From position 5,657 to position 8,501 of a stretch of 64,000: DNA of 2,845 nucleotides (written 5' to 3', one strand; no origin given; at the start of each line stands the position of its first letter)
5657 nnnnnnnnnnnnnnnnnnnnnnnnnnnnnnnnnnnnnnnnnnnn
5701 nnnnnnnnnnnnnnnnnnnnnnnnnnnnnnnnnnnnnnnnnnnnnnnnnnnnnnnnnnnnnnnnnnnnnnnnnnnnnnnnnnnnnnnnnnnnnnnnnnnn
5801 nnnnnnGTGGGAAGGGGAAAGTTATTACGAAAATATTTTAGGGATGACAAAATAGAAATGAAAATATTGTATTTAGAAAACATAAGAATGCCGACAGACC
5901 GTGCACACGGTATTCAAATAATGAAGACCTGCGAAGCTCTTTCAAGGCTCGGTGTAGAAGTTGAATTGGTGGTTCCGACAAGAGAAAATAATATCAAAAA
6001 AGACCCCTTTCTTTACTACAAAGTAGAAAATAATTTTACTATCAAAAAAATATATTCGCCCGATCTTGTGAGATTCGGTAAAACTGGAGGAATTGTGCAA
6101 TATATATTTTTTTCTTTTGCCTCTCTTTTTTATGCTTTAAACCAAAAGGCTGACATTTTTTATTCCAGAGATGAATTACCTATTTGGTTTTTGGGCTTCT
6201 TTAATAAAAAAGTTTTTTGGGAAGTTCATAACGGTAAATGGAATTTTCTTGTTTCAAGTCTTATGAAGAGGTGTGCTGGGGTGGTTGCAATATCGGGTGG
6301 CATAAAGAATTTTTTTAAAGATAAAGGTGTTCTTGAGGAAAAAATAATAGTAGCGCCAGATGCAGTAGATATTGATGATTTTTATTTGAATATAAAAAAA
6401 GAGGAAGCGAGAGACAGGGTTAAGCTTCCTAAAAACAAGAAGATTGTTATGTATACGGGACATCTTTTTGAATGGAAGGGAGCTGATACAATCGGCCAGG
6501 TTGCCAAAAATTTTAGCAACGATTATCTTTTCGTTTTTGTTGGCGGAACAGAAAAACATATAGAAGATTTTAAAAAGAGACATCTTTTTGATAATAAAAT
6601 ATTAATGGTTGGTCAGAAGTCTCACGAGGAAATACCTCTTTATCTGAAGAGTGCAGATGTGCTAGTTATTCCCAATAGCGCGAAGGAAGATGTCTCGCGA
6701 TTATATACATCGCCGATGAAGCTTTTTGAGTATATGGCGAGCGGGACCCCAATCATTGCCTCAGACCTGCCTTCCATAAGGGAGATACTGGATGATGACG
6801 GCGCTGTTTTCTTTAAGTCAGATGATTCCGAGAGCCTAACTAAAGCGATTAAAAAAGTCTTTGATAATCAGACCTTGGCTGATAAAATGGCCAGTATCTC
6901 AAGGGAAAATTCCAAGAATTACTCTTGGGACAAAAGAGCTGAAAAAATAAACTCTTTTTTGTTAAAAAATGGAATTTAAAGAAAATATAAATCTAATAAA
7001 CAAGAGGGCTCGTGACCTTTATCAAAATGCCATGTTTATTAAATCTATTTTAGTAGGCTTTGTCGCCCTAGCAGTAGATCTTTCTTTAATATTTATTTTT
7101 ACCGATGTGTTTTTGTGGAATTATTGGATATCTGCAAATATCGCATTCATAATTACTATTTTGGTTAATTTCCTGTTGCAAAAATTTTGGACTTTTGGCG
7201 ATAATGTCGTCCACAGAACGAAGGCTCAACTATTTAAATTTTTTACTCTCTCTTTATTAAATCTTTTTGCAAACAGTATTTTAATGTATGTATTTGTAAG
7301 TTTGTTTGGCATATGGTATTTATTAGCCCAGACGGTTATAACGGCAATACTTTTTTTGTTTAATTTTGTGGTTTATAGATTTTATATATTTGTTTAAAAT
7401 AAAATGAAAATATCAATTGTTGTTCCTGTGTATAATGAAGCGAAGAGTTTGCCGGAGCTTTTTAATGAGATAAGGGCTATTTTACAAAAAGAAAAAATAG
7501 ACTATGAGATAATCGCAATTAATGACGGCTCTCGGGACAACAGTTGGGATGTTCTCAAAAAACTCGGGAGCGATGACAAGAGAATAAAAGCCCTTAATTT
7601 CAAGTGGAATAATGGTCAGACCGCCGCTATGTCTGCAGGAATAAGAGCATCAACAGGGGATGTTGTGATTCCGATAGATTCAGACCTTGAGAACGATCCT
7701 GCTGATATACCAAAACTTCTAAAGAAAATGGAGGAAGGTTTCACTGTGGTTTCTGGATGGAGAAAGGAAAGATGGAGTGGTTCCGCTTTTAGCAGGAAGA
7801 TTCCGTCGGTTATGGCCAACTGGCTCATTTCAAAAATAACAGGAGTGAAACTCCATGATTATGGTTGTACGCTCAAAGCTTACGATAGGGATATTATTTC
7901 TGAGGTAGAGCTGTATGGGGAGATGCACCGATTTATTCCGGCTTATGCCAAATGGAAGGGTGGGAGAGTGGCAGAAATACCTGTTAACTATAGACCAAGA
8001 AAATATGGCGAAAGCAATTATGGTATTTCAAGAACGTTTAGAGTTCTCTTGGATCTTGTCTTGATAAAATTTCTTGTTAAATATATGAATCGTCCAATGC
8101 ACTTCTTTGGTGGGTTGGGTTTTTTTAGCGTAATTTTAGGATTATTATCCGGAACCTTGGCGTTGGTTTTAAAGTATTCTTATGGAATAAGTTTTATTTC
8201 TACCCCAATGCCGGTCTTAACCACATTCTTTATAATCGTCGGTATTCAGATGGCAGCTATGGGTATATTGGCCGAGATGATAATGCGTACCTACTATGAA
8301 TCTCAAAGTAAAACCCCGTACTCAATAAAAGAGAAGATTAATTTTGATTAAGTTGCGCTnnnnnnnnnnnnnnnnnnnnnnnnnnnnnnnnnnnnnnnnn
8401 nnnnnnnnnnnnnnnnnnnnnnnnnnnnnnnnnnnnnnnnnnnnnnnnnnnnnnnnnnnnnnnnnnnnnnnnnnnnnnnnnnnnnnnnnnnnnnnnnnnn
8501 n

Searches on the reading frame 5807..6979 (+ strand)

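Call 6: search_protein_families(library=pfam, proteins=[window:5807-6979:+], max_evalue=0.00001)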
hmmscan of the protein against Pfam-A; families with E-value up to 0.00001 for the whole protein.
window:5807-6979:+ (390 aa): 4 families
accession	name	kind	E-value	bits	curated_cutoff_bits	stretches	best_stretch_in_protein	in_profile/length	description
PF00534.26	Glycos_transf_1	-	2.4e-25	89.5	26.4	1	198-366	2-170/172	Glycosyl transferases group 1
PF13692.12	Glyco_trans_1_4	-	2e-18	67.4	27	1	212-354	2-142/142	Glycosyl transferases group 1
PF13524.12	Glyco_trans_1_2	-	2.2e-09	37.9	25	1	264-381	28-142/144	Glycosyl transferase-like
PF13439.12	Glyco_transf_4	-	2e-08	34.9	28.5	1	38-190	8-169/170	Glycosyltransferase Family 4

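Call 67: search_protein_families(library=ncbifam, proteins=[window:5807-6979:+], max_evalue=1e-8)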
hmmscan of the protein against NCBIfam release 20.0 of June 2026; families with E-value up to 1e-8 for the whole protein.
window:5807-6979:+ (390 aa): 16 families
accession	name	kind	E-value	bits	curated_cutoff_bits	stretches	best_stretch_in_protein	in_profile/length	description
NF047684.1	TeichurnBiosyTuaC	equivalog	3.5e-25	88.7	550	1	154-382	163-383/391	teichuronic acid biosynthesis protein TuaC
TIGR04063.1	stp3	hypoth_equivalog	1.3e-23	83.6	442.05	1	150-375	152-382/397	TIGR04063 family PEP-CTERM/XrtA system glycosyltransferase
NF007640.0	PRK10307.1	subfamily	5.9e-21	74.9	276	1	150-371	166-389/411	WcaI family glycosyltransferase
NF053787.1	GlcN_PG_synth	equivalog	3.8e-17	62.2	480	1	143-381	131-352/361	N-acetylglucosaminyl phosphatidylglycerol synthase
NF038298.1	EPS_HpsO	equivalog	8.2e-17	61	575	1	153-365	144-363/388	hormogonium polysaccharide biosynthesis glycosyltransferase HpsO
NF047676.1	TeichurnBiosyTuaH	equivalog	7.4e-15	54.7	550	1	177-378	182-377/384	teichuronic acid biosynthesis protein TuaH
TIGR02149.1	glgA_Coryne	subfamily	4e-12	46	302.4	1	154-381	143-383/391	glycogen synthase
TIGR04007.1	wcaI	equivalog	6e-12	44.9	800.45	1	153-295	171-318/407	colanic acid biosynthesis glycosyltransferase WcaI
NF012028.0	PRK15484.1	subfamily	6.6e-12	45.2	618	1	151-383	135-373/380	lipopolysaccharide N-acetylglucosaminyltransferase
NF053513.1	Gtran_IagA_BgsA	equivalog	1.6e-11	43.8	460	1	176-370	125-313/333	LTA glycolipid anchor biosynthesis glycosyltransferase, IagA/BgsA family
NF049987.1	DaglGlyslTfaseDgs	equivalog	3.6e-11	42.6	500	1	167-357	113-298/332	processive diacylglycerol alpha-glucosyltransferase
TIGR03449.1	mycothiol_MshA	equivalog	7.6e-11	41.5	462.5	1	174-383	184-398/406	D-inositol-3-phosphate glycosyltransferase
TIGR04047.1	MSMEG_0565_glyc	hypoth_equivalog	1.2e-10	41.1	259.85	1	264-380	258-366/373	MSMEG_0565 family glycosyltransferase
TIGR03999.1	thiol_BshA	equivalog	4.9e-10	38.9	273.7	1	153-376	142-361/375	N-acetyl-alpha-D-glucosaminyl L-malate synthase BshA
TIGR04157.1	glyco_rSAM_CFB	subfamily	6.7e-10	38.5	400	1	151-380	165-401/406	TIGR04157 family glycosyltransferase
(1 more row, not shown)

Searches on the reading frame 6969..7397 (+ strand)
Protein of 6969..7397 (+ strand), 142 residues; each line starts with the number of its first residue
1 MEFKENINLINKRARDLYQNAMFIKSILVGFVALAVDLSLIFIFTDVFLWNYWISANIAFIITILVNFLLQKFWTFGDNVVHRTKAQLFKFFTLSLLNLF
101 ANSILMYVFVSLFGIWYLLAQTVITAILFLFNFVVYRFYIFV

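Call 6: search_protein_families(library=pfam, proteins=[window:6969-7397:+], max_evalue=0.00001)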
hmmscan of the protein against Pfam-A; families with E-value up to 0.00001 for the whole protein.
window:6969-7397:+ (142 aa): 1 family
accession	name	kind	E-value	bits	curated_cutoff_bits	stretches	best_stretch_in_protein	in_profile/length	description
PF04138.20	GtrA_DPMS_TM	-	5.9e-21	75.3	26.1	1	27-141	3-117/117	GtrA/DPMS, transmembrane domain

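Call 28: search_protein_families(library=ncbifam, proteins=[window:6969-7397:+], max_evalue=0.001)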
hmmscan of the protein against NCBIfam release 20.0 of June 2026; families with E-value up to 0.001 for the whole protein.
window:6969-7397:+ (142 aa): 0 families

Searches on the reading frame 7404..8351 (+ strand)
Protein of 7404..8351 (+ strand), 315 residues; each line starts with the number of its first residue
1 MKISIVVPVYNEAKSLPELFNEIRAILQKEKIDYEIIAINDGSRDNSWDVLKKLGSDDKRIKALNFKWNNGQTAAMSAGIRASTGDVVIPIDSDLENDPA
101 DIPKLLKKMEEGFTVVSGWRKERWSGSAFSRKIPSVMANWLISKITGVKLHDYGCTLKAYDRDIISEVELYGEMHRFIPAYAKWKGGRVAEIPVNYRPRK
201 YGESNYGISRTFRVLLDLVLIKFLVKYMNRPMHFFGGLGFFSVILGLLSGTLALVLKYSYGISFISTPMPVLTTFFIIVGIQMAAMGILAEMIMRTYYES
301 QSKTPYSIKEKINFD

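Call 6: search_protein_families(library=pfam, proteins=[window:7404-8351:+], max_evalue=0.00001)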
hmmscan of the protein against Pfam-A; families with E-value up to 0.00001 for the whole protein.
window:7404-8351:+ (315 aa): 1 family
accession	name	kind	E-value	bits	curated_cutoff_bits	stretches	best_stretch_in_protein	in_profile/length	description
PF00535.33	Glycos_transf_2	-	8.6e-34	117.3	23.3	1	4-167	1-166/168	Glycosyl transferase family 2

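Call 28: search_protein_families(library=ncbifam, proteins=[window:7404-8351:+], max_evalue=0.001)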
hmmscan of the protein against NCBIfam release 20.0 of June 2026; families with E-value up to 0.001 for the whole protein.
window:7404-8351:+ (315 aa): 22 families
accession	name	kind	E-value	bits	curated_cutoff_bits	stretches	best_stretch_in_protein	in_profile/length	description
NF007986.1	PRK10714.1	equivalog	2e-59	201.2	529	1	2-312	7-312/316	undecaprenyl-phosphate 4-deoxy-4-formamido-L-arabinose transferase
NF047588.1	GlcsyltransPgfSStrep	equivalog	1.5e-45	155.8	500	1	1-310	1-304/308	glycosyltransferase PgfS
TIGR04182.1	glyco_TIGR04182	equivalog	9e-25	87.6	325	1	3-300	2-289/293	S-layer glycoprotein N-glycosyltransferase AglJ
TIGR03937.1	PgaC_IcaA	equivalog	1.1e-18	67.5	422.3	1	2-111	46-152/407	poly-beta-1,6-N-acetyl-D-glucosamine synthase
NF007482.0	PRK10073.1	equivalog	2e-13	50.1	423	1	2-107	7-108/334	glycosyltransferase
NF041875.1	EPS_EpsD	equivalog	4.3e-13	49.4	370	1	3-109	1-104/325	exopolysaccharide biosynthesis glycosyltransferase EpsD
NF041391.1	DPhHxTase_Halo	equivalog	1.1e-11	44.1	375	1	9-200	3-187/213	dolichyl-phosphate hexose transferase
NF047683.1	TeichurnBiosyTuaG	equivalog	1.6e-11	44.3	400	1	2-111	7-113/252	teichuronic acid biosynthesis protein TuaG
NF050050.1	ProtGlycPglI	equivalog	3.4e-11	43.1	500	1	2-117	3-116/306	GalNAc(5)-diNAcBac-PP-undecaprenol beta-1,3-glucosyltransferase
TIGR04283.1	glyco_like_mftF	equivalog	5.2e-11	42.5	182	1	3-140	1-127/221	TIGR04283 family arsenosugar biosynthesis glycosyltransferase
TIGR03111.1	glyc2_xrt_Gpos1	hypoth_equivalog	7.1e-11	41.5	363.95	1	2-112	50-159/439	TIGR03111 family XrtG-associated glycosyltransferase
NF010496.0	PRK13915.1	equivalog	7e-10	38.5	262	1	2-106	32-139/307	glucosyl-3-phosphoglycerate synthase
NF038302.1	EPS_HpsE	equivalog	1.1e-09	37.7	300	1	2-94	2-96/307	hormogonium polysaccharide biosynthesis glycosyltransferase HpsE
TIGR04242.1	nodulat_NodC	equivalog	1.9e-09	37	550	1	3-111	50-158/395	chitooligosaccharide synthase NodC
NF058614.1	PPMAGASynPpgS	equivalog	5.7e-09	35.7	370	1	4-203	3-203/226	polyprenyl-phospho-N-acetylgalactosaminyl synthase PpgS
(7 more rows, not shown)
